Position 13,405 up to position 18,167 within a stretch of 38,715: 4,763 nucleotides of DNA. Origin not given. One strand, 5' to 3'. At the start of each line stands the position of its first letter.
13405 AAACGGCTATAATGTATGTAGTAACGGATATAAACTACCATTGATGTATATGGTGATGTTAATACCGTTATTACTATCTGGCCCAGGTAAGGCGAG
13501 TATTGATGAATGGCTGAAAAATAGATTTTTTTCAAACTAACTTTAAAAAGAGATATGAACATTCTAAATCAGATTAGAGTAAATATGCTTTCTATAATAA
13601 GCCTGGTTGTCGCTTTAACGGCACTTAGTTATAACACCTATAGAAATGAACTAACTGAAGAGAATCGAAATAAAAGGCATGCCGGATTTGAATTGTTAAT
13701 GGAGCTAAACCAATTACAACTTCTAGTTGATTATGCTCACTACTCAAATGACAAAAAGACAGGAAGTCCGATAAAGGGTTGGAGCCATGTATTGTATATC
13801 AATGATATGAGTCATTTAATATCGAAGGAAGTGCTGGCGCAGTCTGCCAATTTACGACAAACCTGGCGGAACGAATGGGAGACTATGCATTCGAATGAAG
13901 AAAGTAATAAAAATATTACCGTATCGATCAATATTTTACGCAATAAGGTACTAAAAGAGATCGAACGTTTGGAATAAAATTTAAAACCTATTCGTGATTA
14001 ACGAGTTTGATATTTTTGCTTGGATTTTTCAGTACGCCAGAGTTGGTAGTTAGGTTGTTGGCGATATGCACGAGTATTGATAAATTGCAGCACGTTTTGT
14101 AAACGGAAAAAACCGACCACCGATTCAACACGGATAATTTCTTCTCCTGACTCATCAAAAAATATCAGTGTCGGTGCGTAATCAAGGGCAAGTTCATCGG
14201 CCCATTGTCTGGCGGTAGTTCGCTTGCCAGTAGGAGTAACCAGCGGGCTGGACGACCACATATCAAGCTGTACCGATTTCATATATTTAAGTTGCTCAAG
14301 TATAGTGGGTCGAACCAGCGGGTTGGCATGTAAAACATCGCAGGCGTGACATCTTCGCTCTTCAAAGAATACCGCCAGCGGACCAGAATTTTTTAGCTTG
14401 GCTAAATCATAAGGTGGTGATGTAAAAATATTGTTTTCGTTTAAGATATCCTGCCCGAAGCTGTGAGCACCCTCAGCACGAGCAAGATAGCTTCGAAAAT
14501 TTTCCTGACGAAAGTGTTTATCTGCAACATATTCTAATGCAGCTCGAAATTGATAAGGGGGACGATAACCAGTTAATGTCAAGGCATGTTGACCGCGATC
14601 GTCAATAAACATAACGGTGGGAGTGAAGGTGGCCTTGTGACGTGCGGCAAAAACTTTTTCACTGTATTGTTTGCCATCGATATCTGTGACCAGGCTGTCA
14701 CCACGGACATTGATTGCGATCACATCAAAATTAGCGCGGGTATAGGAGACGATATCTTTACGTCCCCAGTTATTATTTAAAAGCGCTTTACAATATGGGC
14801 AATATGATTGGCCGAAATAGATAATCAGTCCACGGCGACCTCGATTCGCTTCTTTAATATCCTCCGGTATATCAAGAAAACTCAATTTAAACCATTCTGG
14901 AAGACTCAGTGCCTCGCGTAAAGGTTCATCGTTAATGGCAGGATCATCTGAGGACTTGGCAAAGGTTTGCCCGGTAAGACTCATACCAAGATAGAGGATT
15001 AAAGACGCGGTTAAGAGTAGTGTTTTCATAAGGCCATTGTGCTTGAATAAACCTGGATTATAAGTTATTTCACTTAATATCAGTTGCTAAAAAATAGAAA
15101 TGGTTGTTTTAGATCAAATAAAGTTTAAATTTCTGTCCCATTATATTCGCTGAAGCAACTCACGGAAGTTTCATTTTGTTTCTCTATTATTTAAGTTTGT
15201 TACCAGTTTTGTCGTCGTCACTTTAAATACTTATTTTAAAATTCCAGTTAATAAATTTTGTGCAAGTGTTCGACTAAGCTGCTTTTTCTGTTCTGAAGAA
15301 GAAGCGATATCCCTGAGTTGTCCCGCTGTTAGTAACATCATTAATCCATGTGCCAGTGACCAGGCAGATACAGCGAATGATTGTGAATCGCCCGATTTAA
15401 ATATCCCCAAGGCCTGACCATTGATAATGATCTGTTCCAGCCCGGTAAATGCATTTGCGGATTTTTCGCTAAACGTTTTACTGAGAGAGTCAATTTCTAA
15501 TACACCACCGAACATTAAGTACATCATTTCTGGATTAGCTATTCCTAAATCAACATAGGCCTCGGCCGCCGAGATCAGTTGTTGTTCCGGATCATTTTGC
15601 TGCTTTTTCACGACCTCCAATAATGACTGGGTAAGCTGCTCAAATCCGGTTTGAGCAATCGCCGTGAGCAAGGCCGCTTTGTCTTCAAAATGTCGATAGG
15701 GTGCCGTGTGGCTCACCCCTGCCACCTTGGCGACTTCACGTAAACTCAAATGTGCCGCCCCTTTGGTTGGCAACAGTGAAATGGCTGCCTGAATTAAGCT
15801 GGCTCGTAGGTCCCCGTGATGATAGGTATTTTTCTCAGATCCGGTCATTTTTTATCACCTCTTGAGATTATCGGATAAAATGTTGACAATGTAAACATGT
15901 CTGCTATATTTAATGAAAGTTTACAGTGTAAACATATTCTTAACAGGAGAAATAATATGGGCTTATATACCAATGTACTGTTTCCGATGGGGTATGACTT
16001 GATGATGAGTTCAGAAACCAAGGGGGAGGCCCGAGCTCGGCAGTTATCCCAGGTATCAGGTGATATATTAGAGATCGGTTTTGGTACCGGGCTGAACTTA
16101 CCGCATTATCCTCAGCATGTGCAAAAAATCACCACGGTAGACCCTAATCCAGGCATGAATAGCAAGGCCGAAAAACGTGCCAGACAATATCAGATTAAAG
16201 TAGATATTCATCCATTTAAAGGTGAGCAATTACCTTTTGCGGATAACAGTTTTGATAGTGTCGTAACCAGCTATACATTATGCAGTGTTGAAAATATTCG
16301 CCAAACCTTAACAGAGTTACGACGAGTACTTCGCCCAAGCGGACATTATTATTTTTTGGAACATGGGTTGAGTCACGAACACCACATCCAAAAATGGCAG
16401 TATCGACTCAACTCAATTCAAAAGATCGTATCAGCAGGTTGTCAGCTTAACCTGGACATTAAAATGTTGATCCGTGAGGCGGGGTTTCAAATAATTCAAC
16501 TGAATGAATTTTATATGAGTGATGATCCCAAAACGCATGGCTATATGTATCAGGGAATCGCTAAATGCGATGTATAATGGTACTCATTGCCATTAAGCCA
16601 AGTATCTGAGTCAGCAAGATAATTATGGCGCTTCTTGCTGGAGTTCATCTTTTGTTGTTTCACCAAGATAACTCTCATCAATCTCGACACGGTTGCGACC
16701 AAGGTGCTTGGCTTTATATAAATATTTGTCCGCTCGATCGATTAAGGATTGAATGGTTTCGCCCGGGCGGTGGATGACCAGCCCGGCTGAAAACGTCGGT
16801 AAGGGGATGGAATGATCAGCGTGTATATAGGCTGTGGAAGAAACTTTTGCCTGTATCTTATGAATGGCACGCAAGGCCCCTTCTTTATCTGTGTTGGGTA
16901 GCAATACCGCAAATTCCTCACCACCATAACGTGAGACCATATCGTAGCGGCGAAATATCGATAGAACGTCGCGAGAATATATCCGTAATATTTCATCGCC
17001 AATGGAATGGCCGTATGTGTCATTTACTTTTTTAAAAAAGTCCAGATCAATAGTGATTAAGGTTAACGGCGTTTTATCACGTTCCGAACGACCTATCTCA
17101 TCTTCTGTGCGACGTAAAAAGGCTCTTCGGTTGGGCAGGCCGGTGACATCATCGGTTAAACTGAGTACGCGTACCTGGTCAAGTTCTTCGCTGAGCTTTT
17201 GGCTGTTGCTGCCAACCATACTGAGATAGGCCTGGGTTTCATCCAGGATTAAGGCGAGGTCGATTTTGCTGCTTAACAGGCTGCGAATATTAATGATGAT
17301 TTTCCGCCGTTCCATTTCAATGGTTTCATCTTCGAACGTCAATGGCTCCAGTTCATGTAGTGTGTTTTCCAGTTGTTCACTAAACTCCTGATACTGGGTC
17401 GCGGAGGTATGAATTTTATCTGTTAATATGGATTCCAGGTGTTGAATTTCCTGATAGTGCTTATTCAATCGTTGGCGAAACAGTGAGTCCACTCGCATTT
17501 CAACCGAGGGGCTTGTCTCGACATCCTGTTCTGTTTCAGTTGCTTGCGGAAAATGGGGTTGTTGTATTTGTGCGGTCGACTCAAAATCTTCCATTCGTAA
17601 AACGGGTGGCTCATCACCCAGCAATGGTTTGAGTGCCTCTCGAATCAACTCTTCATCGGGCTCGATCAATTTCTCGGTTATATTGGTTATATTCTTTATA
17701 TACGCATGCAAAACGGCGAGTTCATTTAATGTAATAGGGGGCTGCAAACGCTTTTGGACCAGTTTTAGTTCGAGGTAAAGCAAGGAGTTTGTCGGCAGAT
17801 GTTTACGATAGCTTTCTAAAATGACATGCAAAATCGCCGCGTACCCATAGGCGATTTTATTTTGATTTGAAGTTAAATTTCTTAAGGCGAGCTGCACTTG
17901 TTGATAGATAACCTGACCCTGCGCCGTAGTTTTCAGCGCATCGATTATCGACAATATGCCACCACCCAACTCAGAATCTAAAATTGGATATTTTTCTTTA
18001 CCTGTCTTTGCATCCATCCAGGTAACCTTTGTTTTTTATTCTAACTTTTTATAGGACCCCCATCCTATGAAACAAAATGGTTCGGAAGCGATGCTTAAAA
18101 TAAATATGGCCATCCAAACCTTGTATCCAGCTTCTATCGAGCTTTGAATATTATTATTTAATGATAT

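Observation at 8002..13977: HvfA/bufferin-type Cys-repeat precursor heads an operon with non-canonical enzymes and no MNIO/DUF2063 maturases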

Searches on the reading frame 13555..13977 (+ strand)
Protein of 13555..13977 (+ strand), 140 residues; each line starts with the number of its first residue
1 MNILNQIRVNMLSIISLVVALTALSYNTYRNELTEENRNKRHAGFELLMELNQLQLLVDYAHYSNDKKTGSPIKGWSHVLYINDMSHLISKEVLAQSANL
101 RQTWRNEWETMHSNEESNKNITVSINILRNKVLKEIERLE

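Call 3: search_protein_families(library=pfam, proteins=[window:13555-13977:+], max_evalue=0.01)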
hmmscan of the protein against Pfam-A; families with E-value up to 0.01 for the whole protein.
window:13555-13977:+ (140 aa): 0 families

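Call 4: search_protein_families(library=ncbifam, proteins=[window:13555-13977:+], max_evalue=0.01)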
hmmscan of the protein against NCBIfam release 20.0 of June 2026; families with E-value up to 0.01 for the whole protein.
window:13555-13977:+ (140 aa): 0 families

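Call 47: find_homologous_proteins(query=window:13555-13977:+, max_evalue=0.001)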
Query window:13555-13977:+ (140 aa): 121 proteins with E <= 0.001 among 133 candidates; the best 120 are listed.
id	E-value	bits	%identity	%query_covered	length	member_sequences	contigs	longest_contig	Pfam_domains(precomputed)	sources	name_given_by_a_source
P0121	1.8e-76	272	100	93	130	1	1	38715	-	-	-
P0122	9.8e-67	241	83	100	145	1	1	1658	-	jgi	-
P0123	1.8e-57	211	69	100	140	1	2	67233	-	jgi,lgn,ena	-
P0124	1.2e-55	205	68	100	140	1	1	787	-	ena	-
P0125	2.6e-55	204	66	100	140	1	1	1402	-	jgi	jgi:hypothetical protein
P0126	6.2e-50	186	62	100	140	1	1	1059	-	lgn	-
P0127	1.2e-49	185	64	94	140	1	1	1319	-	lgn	-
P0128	3.8e-49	184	60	100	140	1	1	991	-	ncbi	-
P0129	5.5e-49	183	59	100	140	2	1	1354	-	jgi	-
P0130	7.0e-49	183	60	100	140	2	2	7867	-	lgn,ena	-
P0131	3.1e-48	181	62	94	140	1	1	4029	-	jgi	-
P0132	3.2e-48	181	61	99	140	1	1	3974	-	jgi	-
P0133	3.9e-48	181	60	99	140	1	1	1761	-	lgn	-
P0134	7.1e-48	180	63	99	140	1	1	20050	-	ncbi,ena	-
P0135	1.2e-47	179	60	100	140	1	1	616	-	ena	-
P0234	4.3e-22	96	41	98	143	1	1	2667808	-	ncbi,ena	-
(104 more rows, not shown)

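Call 48: find_encoding_contigs(protein=P0123, flank=10000, max_places=2)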
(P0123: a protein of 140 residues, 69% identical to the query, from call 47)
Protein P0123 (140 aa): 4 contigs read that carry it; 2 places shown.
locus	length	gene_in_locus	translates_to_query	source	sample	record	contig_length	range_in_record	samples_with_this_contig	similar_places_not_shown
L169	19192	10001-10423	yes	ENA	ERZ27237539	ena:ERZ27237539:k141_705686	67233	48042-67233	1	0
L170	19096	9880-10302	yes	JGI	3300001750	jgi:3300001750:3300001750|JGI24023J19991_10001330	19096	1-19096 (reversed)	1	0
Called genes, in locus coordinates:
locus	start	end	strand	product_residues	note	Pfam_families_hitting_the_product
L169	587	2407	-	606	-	PF00009:GTP_EFTU, PF01926:MMR_HSR1 (weak), PF22042:EF-G_D2 (weak), PF03144:GTP_EFTU_D2, PF00679:EFG_C, PF21018:BipA_C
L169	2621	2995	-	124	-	-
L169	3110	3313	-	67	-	-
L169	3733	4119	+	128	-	-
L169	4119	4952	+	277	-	PF01209:Ubie_methyltran, PF01135:PCMT, PF13489:Methyltransf_23, PF08241:Methyltransf_11, PF08242:Methyltransf_12, PF13649:Methyltransf_25, PF13847:Methyltransf_31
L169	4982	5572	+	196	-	PF00881:Nitroreductase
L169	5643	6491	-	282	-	PF20240:DUF6597, PF12833:HTH_18, PF00165:HTH_AraC (weak)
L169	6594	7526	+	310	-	PF00578:AhpC-TSA, PF08534:Redoxin, PF00085:Thioredoxin, PF13098:Thioredoxin_2 (faint), PF13905:Thioredoxin_8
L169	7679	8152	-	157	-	PF04972:BON, PF01476:LysM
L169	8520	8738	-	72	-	-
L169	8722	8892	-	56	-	-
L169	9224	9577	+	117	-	PF00903:Glyoxalase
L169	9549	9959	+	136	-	PF00903:Glyoxalase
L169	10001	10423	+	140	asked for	-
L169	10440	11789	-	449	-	PF13371:TPR_9 (faint), PF13431:TPR_17 (faint), PF00515:TPR_1 (faint), PF07719:TPR_2 (faint), PF13181:TPR_8 (faint), PF13414:TPR_11 (faint), PF13424:TPR_12 (faint), PF13428:TPR_14 (faint), +2 more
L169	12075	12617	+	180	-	PF04542:Sigma70_r2, PF07638:Sigma70_ECF (weak), PF04545:Sigma70_r4, PF08281:Sigma70_r4_2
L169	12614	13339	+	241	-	-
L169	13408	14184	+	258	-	PF00702:Hydrolase, PF13419:HAD_2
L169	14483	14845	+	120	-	-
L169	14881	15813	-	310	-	PF01040:UbiA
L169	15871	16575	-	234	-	PF04345:Chor_lyase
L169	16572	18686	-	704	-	PF17191:RecG_wedge, PF01336:tRNA_anti-codon (weak), PF00270:DEAD, PF04851:ResIII, PF13604:AAA_30 (faint), PF00271:Helicase_C, PF19833:RecG_dom3_C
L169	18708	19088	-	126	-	PF01042:Ribonuc_L-PSP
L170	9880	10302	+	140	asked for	-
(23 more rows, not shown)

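Call 49: find_encoding_contigs(protein=P0234, flank=10000, max_places=1)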
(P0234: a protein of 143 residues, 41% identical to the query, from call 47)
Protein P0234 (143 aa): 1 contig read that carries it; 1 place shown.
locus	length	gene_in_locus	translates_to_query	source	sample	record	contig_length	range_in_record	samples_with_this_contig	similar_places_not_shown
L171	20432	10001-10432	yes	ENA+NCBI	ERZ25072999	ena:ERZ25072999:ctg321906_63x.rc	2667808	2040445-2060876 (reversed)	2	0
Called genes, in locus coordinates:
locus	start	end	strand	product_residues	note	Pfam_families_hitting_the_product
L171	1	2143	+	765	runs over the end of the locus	PF04879:Molybdop_Fe4S4, PF00384:Molybdopterin, PF01568:Molydop_binding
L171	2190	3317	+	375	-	PF00970:FAD_binding_6, PF00175:NAD_binding_1, PF12838:Fer4_7 (faint), PF13484:Fer4_16 (faint), PF12837:Fer4_6 (faint), PF13237:Fer4_10 (faint), PF00037:Fer4, PF12797:Fer4_2 (weak), +1 more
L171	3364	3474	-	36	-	-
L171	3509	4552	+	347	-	PF01963:TraB_PrgY_gumN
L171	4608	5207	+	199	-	PF08239:SH3_3 (weak)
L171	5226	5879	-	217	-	PF14520:HHH_5 (faint), PF14229:DUF4332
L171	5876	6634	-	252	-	PF04972:BON, PF00691:OmpA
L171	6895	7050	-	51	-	-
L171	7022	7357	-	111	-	-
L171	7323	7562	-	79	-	-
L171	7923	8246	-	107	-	PF28034:VF_A0006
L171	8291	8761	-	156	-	-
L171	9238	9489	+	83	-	-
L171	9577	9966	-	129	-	PF17647:DUF5518 (weak)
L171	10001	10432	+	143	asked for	-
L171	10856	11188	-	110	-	PF07411:DUF1508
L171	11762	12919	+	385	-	PF02595:Gly_kinase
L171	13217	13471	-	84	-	-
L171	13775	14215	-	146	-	-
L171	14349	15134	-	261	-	PF03734:YkuD (weak)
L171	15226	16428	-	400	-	PF07690:MFS_1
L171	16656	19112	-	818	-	PF01590:GAF, PF00990:GGDEF, PF00563:EAL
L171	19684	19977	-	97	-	-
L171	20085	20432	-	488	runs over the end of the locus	PF14691:Fer4_20, PF00070:Pyr_redox (weak), PF00890:FAD_binding_2 (weak), PF01266:DAO, PF01593:Amino_oxidase, PF07992:Pyr_redox_2, PF12831:FAD_oxidored, PF13450:NAD_binding_8, +7 more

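Call 69: predict_structure(alignment_id=A2)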
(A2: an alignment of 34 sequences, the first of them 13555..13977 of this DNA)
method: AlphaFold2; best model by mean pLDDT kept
length: 140 residues; sequences in the alignment: 34
mean_pLDDT: 90.7   pTM: 0.73
mean pLDDT of the five models: 90.7, 90.0, 89.9, 88.7, 86.7
residues with pLDDT >= 90: 88; 70-90: 50; 50-70: 2; < 50: 0
segments of 3 or more residues with pLDDT < 50: none
pLDDT, mean of each block of 10 residues (from residue 1): 80 90 88 88 96 93 78 92 96 97 93 89 97 91
secondary structure, 60 per line:
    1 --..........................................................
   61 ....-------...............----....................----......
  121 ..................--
elements in order: H3-64 H72-86 H91-110 H115-138

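Call 71: fold_search(model_id=the predicted structure, library=pdb)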
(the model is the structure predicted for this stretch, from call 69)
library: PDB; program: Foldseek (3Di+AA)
matches with E <= 10: 420; with E <= 0.001: 0
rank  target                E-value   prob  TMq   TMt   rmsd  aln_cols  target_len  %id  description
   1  1szi                  9.2e-02  0.99  0.50  0.39   5.0       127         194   15  Crystal Structure of the C-terminus of TIP47 (released 2004-07-27)
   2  4llc_A                1.6e-01  0.99  0.47  0.52   4.5       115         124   10  The crystal structure of R60E mutant of the histidine kinase (KinB) sensor domain from Pseudomonas aeruginosa PA01 (released 2013-08-07)
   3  4k0d_B                1.7e-01  0.99  0.54  0.52   4.3       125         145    7  Periplasmic sensor domain of sensor histidine kinase, Adeh_2942 (released 2013-06-12)
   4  3t6g_B                1.9e-01  0.77  0.35  0.36   6.5       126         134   13  Structure of the complex between NSP3 (SHEP1) and p130Cas (released 2011-11-23)
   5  6s1a_A                2.1e-01  1.00  0.60  0.60   3.3       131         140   11  Ligand binding domain of the P. putida receptor PcaY_PP (released 2020-10-21)
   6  6x8n_A                2.1e-01  0.72  0.35  0.38   7.6       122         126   13  Crystal Structure of H49A ABLE mutant (released 2020-08-26)
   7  5jef_A                2.3e-01  0.85  0.39  0.29   6.9       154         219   13  Fragment of nitrate/nitrite sensor histidine kinase NarQ (WT) in asymmetric holo state (released 2017-05-31)
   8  2b0h_MODEL_1_A        2.6e-01  0.94  0.45  0.46   5.4       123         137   10  Solution structure of VBS3 fragment of talin (released 2006-01-17)
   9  7ah0                  2.8e-01  0.92  0.43  0.55   5.9       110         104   13  Crystal structure of the de novo designed two-heme binding protein, 4D2 (released 2021-10-06)
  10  6s18_B                2.9e-01  0.54  0.29  0.30   9.3       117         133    8  Ligand binding domain of the P. putida receptor PcaY_PP in complex with glycerol (released 2020-10-21)
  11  9min_D                3.1e-01  0.57  0.30  0.32   7.4       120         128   15  Structure of a designed minibinder to NYESO1-A*02:01 (released 2025-08-06)
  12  6xyn                  3.3e-01  0.84  0.40  0.36   7.2       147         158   16  Crystal structure of a proteolytic fragment of NarQ comprising sensor and TM domains (released 2020-03-04)
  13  3zdl_A                3.3e-01  0.80  0.41  0.25   6.1       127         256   13  Vinculin head (1-258) in complex with a RIAM fragment (released 2013-02-13)
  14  1yvi_A                3.4e-01  0.96  0.45  0.45   4.4       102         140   12  X-RAY STRUCTURE OF PUTATIVE HISTIDINE-CONTAINING PHOSPHOTRANSFER PROTEIN FROM RICE, AK104879 (released 2005-02-22)
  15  4k0d_A                3.4e-01  0.93  0.49  0.48   5.3       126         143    7  Periplasmic sensor domain of sensor histidine kinase, Adeh_2942 (released 2013-06-12)
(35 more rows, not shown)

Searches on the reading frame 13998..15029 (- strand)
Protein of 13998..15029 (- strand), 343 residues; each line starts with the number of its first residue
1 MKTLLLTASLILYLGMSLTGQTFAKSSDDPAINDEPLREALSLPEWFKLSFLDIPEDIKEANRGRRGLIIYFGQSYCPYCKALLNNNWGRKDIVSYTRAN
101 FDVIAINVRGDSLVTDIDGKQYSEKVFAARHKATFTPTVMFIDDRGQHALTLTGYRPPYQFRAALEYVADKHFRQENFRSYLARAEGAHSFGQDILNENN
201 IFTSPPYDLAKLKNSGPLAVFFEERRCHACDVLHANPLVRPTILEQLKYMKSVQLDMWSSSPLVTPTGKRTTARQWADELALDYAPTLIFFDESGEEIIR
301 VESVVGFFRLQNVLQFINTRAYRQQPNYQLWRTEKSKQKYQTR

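Call 3: search_protein_families(library=pfam, proteins=[window:13998-15029:-], max_evalue=0.01)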
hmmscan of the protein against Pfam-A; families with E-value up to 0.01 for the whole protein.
window:13998-15029:- (343 aa): 2 families
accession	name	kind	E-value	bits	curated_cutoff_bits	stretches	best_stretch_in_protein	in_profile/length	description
PF13098.12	Thioredoxin_2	-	4.3e-25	88.5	27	2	65-165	5-104/104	Thioredoxin-like domain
PF13899.12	Thioredoxin_7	-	1.1e-07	32.3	27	1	53-143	5-82/83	Thioredoxin-like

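Call 4: search_protein_families(library=ncbifam, proteins=[window:13998-15029:-], max_evalue=0.01)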
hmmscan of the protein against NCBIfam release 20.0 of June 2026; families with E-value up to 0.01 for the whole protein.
window:13998-15029:- (343 aa): 2 families
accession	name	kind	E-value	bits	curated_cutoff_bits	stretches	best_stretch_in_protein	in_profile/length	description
NF045694.1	seleno_TsoB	exception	2.7e-08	32.4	805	1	58-165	467-568/572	rhodanese/DsbD fusion-like selenoprotein TsoB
NF001419.0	PRK00293.1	subfamily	0.0011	17.7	330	1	227-319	489-571/574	protein-disulfide reductase DsbD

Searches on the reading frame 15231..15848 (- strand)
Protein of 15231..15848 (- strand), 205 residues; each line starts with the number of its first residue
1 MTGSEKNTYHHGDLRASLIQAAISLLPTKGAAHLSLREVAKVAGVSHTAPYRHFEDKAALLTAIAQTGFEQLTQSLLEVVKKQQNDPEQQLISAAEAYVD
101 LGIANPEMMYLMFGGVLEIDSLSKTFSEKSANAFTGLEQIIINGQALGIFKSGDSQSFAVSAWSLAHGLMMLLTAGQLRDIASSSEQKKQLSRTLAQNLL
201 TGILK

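Call 8: search_protein_families(library=pfam, proteins=[window:15231-15848:-], max_evalue=0.001)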
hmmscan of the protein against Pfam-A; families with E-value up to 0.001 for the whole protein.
window:15231-15848:- (205 aa): 2 families
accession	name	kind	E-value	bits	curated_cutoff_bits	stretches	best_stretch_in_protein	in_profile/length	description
PF00440.29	TetR_N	-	7.9e-10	38.8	24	1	18-64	1-47/47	Bacterial regulatory proteins, tetR family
PF13305.11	TetR_C_33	-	4.2e-06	27.8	26.8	1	92-183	2-90/103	Tetracyclin repressor-like, C-terminal domain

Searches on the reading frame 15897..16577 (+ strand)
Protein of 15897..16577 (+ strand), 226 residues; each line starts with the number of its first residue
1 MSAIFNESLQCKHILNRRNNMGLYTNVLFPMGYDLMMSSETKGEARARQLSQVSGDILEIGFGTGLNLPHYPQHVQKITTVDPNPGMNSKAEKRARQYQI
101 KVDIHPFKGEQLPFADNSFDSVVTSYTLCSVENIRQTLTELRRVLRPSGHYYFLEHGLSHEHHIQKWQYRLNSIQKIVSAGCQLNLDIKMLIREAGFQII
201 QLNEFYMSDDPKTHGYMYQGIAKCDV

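Call 8: search_protein_families(library=pfam, proteins=[window:15897-16577:+], max_evalue=0.001)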
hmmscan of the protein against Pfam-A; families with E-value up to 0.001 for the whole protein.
window:15897-16577:+ (226 aa): 7 families
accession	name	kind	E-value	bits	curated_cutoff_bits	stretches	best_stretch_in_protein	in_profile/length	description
PF08241.18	Methyltransf_11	-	2.3e-22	79.9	21.2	1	58-153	1-95/95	Methyltransferase domain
PF13649.12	Methyltransf_25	-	1.6e-18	67.6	27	1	57-149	1-97/97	Methyltransferase domain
PF13489.12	Methyltransf_23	-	5.9e-16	59.1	27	1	48-201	15-163/164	Methyltransferase domain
PF01209.24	Ubie_methyltran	-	5.3e-13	49.3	20.1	1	59-158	53-156/233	ubiE/COQ5 methyltransferase family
PF08242.18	Methyltransf_12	-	8.1e-13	49.4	30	1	58-150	1-97/98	Methyltransferase domain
PF13847.12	Methyltransf_31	-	3.8e-09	36.8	27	1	76-168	29-126/145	Methyltransferase domain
PF05148.21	Methyltransf_8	-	0.00042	20.7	27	1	110-155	114-158/219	Hypothetical methyltransferase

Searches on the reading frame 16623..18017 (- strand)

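Call 8: search_protein_families(library=pfam, proteins=[window:16623-18017:-], max_evalue=0.001)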
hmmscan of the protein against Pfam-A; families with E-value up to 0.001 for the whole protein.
window:16623-18017:- (464 aa): 2 families
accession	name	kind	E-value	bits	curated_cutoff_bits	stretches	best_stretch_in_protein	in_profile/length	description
PF00990.26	GGDEF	-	4.5e-43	147.3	23.8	1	287-443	2-161/161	Diguanylate cyclase, GGDEF domain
PF22335.1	Cas10-Cmr2_palm2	-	1.4e-05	25.7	27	1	353-444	45-132/133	Cas10/Cmr2, second palm domain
